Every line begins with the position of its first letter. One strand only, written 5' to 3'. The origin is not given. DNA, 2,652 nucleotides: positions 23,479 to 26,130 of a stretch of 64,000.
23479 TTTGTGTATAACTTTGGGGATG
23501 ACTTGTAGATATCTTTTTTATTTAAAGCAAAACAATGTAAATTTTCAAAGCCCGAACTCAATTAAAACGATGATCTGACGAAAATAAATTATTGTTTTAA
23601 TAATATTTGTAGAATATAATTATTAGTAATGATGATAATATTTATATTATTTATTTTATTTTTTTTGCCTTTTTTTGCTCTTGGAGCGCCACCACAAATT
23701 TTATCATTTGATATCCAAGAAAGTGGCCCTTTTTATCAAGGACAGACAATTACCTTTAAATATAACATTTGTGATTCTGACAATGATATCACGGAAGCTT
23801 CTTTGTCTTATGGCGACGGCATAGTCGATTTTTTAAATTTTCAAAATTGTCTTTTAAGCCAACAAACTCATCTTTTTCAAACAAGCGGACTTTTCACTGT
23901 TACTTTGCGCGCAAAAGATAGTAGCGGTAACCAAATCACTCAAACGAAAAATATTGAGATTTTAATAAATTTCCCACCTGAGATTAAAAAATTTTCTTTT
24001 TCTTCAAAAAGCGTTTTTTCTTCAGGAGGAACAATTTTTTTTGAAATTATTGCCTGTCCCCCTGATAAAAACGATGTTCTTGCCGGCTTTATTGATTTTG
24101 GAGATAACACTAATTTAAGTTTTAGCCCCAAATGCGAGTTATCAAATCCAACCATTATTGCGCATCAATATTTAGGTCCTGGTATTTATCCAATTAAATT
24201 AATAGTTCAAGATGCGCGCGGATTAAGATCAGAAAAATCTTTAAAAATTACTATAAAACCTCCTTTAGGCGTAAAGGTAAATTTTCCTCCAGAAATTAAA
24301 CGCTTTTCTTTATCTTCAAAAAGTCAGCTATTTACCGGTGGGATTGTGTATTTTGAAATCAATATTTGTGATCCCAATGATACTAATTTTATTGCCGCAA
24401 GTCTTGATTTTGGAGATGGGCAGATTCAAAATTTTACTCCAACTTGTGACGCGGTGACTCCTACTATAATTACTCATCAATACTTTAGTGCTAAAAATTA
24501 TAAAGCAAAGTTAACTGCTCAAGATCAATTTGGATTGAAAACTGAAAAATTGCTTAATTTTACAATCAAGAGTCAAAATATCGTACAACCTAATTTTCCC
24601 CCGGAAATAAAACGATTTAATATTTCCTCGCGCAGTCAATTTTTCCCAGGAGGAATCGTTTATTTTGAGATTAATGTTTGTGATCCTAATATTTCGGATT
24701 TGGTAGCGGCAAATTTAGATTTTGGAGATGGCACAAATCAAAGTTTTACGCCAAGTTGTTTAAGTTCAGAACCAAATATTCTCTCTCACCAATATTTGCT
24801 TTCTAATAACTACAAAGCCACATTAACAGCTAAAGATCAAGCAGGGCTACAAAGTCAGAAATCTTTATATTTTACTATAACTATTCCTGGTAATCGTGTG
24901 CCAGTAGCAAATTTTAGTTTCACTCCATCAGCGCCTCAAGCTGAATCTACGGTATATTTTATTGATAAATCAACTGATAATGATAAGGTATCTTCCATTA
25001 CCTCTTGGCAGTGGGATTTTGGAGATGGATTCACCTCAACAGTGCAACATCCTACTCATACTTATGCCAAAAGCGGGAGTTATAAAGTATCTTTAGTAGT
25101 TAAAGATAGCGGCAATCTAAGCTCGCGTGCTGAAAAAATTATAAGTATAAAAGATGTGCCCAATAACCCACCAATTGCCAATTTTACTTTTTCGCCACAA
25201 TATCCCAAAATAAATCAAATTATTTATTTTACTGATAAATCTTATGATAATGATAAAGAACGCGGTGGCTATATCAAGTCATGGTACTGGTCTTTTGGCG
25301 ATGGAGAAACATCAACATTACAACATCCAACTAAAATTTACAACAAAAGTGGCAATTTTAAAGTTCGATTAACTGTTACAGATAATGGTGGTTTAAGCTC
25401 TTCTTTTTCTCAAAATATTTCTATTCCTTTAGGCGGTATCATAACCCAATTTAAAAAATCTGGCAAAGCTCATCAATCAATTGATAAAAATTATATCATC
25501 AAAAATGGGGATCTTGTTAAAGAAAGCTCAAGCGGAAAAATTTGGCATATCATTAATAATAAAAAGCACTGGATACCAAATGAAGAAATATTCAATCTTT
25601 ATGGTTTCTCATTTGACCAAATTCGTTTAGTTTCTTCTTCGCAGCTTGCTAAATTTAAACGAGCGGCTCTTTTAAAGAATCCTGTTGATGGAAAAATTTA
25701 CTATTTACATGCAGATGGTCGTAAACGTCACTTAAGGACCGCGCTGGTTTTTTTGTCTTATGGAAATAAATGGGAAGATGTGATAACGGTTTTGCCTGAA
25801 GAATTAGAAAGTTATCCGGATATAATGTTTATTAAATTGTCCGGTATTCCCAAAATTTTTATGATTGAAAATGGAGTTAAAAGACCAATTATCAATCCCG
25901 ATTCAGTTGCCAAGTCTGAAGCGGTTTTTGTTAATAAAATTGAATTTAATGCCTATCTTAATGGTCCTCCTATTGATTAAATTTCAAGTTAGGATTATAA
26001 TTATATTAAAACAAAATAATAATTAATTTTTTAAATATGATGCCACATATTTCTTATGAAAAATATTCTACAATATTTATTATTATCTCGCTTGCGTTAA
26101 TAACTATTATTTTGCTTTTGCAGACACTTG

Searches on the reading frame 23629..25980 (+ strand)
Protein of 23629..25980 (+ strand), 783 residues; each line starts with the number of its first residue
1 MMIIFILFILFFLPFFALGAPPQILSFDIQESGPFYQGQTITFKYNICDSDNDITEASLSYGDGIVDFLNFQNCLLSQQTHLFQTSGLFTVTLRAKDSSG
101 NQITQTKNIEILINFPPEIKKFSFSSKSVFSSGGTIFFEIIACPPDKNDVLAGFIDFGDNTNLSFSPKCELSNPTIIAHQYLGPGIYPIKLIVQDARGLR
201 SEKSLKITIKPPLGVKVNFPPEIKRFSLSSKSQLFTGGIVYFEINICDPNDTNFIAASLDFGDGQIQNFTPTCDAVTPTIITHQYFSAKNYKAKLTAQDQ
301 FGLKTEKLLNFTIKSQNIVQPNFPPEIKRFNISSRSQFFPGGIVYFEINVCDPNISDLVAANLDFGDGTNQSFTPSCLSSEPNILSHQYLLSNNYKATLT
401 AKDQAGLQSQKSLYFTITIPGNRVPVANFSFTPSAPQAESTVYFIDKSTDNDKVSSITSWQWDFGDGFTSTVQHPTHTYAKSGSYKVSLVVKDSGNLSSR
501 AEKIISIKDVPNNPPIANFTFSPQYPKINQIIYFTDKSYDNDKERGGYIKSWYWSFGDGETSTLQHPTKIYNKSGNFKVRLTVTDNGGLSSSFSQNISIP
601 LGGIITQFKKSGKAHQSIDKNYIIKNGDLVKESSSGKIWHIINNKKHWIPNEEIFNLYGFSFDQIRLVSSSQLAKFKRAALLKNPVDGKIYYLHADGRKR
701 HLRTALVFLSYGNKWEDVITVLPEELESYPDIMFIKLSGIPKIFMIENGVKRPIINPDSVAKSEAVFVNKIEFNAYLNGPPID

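Call 50: search_protein_families(library=pfam, proteins=[window:23629-25980:+], max_evalue=0.0001)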
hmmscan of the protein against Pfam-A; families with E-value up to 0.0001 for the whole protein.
window:23629-25980:+ (783 aa): 5 families
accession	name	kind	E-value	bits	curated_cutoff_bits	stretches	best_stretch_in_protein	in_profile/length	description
PF18911.6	PKD_4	-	1.5e-66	220.9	27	6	423-500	2-77/85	PKD domain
PF00801.26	PKD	-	2.5e-48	162.4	23.5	3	431-500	4-74/80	PKD domain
PF05345.18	He_PIG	-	1.7e-07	32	24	0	85-109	69-93/96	Putative Ig domain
PF18981.6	InlK_D3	-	9.3e-07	29.3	25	0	83-105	46-68/75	Internalin K domain (D3/D4)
PF19077.6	Big_13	-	8.9e-05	23.4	27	0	393-417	75-100/102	Bacterial Ig-like domain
